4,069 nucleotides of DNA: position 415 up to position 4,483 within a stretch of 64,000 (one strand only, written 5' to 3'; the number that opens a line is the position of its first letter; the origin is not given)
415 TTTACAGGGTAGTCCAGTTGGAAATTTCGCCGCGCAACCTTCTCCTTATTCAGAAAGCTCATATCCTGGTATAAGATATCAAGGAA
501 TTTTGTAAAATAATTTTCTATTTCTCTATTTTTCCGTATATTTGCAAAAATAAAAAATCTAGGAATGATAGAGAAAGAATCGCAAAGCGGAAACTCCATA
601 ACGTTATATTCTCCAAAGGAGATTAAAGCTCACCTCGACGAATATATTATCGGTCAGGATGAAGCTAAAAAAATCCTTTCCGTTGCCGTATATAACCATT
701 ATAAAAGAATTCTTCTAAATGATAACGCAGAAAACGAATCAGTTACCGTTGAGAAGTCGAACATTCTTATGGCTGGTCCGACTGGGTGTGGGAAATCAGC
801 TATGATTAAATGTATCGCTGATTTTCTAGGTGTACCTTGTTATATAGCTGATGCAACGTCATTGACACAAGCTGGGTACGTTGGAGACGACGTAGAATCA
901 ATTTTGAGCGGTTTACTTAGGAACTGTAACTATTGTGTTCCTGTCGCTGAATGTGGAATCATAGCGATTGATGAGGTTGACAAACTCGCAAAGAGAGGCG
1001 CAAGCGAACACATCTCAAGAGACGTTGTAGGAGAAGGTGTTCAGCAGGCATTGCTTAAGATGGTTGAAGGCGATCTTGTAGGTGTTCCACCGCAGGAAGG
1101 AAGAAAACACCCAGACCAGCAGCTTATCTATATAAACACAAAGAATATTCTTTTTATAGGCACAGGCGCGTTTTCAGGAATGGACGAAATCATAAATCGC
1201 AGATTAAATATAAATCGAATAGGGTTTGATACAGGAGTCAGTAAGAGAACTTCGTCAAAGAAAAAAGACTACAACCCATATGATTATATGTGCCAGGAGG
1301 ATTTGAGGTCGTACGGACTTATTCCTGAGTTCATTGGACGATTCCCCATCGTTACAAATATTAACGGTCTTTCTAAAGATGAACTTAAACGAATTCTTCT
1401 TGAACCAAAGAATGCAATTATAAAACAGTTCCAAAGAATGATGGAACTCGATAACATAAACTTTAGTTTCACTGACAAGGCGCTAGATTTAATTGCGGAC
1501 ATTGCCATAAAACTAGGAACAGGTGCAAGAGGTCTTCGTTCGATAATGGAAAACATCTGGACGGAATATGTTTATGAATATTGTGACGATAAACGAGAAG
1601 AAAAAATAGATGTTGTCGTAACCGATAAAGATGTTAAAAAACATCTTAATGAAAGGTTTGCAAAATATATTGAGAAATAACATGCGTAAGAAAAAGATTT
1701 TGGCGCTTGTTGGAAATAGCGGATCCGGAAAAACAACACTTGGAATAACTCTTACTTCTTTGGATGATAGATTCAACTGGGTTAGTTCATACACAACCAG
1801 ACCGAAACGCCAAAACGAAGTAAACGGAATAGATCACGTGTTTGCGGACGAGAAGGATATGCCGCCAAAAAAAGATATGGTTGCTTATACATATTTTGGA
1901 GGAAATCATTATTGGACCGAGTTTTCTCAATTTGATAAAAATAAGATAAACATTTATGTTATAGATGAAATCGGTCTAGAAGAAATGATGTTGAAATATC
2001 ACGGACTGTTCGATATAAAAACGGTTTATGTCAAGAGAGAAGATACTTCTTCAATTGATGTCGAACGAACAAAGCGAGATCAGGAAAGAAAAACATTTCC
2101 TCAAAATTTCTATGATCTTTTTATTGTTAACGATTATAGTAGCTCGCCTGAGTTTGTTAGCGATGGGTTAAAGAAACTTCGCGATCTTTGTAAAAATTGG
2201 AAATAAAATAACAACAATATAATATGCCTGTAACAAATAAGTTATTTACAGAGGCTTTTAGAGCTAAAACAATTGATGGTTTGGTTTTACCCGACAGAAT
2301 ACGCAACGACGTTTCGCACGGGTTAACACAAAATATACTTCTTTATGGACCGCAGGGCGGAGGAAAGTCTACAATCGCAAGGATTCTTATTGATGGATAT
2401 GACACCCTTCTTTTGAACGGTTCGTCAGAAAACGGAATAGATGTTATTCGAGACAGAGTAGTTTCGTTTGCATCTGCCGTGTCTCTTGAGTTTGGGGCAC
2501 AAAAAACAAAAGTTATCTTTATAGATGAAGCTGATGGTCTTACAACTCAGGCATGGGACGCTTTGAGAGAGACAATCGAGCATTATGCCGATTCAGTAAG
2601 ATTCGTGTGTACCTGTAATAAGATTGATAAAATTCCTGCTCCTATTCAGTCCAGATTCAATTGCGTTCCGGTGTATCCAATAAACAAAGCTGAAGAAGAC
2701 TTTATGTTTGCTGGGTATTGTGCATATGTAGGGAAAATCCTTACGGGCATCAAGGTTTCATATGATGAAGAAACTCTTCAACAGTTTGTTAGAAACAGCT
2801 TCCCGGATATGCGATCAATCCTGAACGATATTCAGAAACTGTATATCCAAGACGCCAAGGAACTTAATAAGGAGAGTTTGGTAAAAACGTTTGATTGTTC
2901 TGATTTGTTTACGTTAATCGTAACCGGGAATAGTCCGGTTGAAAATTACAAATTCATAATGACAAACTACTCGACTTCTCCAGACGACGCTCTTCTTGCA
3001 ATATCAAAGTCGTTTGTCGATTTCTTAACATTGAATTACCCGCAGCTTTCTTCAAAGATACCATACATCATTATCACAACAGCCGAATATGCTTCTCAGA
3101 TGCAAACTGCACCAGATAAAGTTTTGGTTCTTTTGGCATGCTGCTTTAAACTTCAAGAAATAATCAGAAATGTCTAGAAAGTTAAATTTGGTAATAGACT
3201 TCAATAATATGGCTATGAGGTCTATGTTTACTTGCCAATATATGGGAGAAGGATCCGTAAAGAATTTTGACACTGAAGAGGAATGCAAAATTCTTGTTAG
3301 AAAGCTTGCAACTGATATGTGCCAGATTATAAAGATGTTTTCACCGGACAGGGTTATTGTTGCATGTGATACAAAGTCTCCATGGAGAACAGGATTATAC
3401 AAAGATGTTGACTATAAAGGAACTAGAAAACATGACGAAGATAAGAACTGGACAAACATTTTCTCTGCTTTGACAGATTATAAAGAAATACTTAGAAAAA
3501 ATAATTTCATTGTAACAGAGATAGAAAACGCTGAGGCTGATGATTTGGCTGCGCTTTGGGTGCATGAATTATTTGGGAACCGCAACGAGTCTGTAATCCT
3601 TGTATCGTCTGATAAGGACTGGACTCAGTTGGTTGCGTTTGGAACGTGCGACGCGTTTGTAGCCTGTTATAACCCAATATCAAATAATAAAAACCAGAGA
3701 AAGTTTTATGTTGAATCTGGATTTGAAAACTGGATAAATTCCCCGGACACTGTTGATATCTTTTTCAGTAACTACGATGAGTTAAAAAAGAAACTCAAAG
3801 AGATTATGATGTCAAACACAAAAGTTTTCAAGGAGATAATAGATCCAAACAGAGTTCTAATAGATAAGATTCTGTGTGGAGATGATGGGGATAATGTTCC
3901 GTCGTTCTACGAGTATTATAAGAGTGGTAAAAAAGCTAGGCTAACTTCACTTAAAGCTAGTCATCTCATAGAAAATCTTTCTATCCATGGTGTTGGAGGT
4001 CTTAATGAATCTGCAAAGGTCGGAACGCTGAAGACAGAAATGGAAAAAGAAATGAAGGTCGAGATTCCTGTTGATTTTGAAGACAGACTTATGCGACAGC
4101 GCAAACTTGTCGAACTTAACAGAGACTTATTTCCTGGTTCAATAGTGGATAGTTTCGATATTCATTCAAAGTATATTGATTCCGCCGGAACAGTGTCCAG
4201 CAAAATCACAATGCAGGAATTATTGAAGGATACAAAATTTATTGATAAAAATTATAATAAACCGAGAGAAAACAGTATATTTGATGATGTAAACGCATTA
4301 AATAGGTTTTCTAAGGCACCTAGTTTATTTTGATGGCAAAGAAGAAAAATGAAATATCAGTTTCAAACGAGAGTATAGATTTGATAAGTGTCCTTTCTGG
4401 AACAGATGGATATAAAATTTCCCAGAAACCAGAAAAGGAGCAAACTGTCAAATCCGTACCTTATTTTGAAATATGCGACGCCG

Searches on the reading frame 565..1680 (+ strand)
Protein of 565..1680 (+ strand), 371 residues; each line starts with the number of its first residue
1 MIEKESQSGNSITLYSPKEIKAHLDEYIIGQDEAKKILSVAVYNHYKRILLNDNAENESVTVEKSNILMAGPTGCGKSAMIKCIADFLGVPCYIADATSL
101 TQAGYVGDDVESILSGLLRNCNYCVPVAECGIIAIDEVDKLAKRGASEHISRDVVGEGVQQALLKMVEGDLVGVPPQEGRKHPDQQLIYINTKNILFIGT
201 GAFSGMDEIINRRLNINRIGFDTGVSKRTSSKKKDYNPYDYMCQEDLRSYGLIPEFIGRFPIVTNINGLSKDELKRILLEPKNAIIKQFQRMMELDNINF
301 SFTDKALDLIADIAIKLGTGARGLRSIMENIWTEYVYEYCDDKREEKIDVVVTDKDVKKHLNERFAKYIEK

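Call 9: search_protein_families(library=pfam, proteins=[window:565-1680:+], max_evalue=0.01)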
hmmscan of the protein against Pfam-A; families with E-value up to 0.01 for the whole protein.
window:565-1680:+ (371 aa): 7 families
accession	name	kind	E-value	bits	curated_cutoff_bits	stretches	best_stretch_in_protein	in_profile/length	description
PF07724.20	AAA_2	-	1.2e-22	81.2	27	1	64-263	3-166/166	AAA domain (Cdc48 subfamily)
PF00004.35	AAA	-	3.3e-12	47.4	21.2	1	67-212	1-117/131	ATPase family associated with various cellular activities (AAA)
PF10431.15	ClpB_D2-small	-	4e-08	33.6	21.9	1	269-331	1-59/81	C-terminal, D2-small domain, of ClpB protein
PF00493.29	MCM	-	3.2e-06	26.9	23.3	1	21-144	19-136/224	MCM P-loop domain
PF05496.18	RuvB_N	-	0.0017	18.6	27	1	24-115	6-80/159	Holliday junction DNA helicase RuvB P-loop domain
PF13401.12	AAA_22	-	0.0042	17.8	27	0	64-119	5-60/130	AAA domain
PF03215.21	Rad17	-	0.0053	17.2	23.8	1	64-90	45-71/186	Rad17 P-loop domain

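Call 10: search_protein_families(library=phrogs, proteins=[window:565-1680:+], max_evalue=0.001)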
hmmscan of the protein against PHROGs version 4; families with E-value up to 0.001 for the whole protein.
window:565-1680:+ (371 aa): 10 families
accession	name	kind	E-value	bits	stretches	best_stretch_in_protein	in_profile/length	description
phrog_4339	-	unknown function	4.7e-95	320.8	2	120-358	347-529/552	-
phrog_5534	-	unknown function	1.4e-18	68.1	1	65-214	28-165/273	-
phrog_4871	-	other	1.7e-11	44.3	2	252-330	647-722/764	ATP-dependent protease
phrog_5846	-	DNA, RNA and nucleotide metabolism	2.6e-07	31.2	1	28-143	18-108/380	clamp loader of DNA polymerase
phrog_10401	-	other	4.9e-07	29.8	1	63-141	459-530/667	ATPase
phrog_3757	-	unknown function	9.4e-07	29.5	1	33-144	92-199/367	-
phrog_9172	-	unknown function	1.1e-06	28.8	1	22-160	69-198/509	-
phrog_8638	-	unknown function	1.9e-05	24.5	1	60-143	302-378/568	-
phrog_168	-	DNA, RNA and nucleotide metabolism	7.4e-05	23.6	1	63-201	41-137/314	clamp loader of DNA polymerase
phrog_10371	-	DNA, RNA and nucleotide metabolism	0.00028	20.2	1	62-142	324-403/683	DNA helicase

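Call 24: search_dna_similar(query=window:565-1680:+, collection=phages, mode=protein, max_evalue=1e-10, max_rows=15)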
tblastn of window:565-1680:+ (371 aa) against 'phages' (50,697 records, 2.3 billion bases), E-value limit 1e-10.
Records with a match: 136; places in all: 136; records where one place covers at least 80% of the query: 60.
Best place of each record, by identity: <60% 136.
By first word of the organism name: Erwinia 41; Bacteriophage 28; Prevotella 15; Pseudomonas 11; Listeria 10; Salmonella 9; Enterococcus 4; Staphylococcus 3; Bacillus 2; Acinetobacter 2; and 7 more.
By host as written in the record: - 38; Erwinia amylovora 26; Prevotella sp. 15; Erwinia amylovora ATCC 29780 11; Listeria monocytogenes 10; Pseudomonas aeruginosa PAO1 5; Staphylococcus aureus 3; Pseudomonas aeruginosa 3; and 18 more.
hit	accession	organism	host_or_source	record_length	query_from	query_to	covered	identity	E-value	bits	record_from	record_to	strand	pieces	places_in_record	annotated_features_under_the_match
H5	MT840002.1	Bacteriophage sp.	human fecal samples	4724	3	345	92%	50.6%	7e-98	323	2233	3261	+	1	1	record has no annotation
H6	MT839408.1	Bacteriophage sp.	human fecal samples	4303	14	338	88%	52.3%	5e-101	331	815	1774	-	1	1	record has no annotation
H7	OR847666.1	Listeria phage LM 4-11-1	Listeria monocytogenes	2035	17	338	87%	52.6%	2e-99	313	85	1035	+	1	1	record has no annotation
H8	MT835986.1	Bacteriophage sp.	human fecal samples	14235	7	342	91%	50.1%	5e-99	327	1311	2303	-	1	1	record has no annotation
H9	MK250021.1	Prevotella phage Lak-B2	Prevotella sp.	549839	17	337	87%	52.5%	3e-95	316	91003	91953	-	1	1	record has no annotation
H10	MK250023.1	Prevotella phage Lak-B4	Prevotella sp.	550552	17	337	87%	52.5%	3e-95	316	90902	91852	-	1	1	record has no annotation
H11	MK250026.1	Prevotella phage Lak-B7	Prevotella sp.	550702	17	337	87%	52.5%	3e-95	316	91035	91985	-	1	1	record has no annotation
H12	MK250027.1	Prevotella phage Lak-B8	Prevotella sp.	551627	17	337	87%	52.5%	3e-95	316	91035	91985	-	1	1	record has no annotation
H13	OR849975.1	Staphylococcus phage SA 1298 Kay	Staphylococcus aureus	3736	14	338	88%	51.8%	3e-97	318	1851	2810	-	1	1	record has no annotation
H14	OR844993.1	Staphylococcus phage SA 1306 Kay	Staphylococcus aureus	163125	14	338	88%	51.8%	5e-96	318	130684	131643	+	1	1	record has no annotation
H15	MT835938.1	Bacteriophage sp.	human fecal samples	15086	10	342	90%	50.5%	1e-97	323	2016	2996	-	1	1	record has no annotation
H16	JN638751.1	Bacillus phage G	Bacillus megaterium str. ATCC 43725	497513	17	345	89%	51.1%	2e-99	328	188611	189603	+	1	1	258: gp258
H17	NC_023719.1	Bacillus phage G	Bacillus megaterium str. ATCC 43725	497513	17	345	89%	51.1%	2e-99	328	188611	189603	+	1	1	258: gp258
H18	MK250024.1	Prevotella phage Lak-B5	Prevotella sp.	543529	17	337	87%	52.2%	2e-95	317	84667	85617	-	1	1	record has no annotation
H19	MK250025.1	Prevotella phage Lak-B6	Prevotella sp.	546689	17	337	87%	52.2%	2e-95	317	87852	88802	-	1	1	record has no annotation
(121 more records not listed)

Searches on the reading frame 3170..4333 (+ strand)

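Call 9: search_protein_families(library=pfam, proteins=[window:3170-4333:+], max_evalue=0.01)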
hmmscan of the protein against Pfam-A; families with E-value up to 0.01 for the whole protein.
window:3170-4333:+ (387 aa): 1 family
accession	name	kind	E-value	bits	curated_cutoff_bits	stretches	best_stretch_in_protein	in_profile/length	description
PF02739.22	5_3_exonuc_N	-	2.8e-16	60.1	34.3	1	7-156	3-139/164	5'-3' exonuclease, N-terminal resolvase-like domain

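Call 10: search_protein_families(library=phrogs, proteins=[window:3170-4333:+], max_evalue=0.001)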
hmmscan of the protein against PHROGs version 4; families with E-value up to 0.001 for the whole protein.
window:3170-4333:+ (387 aa): 1 family
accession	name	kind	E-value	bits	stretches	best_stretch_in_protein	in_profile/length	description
phrog_107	-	DNA, RNA and nucleotide metabolism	1.7e-26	94.5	1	7-368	122-397/542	exonuclease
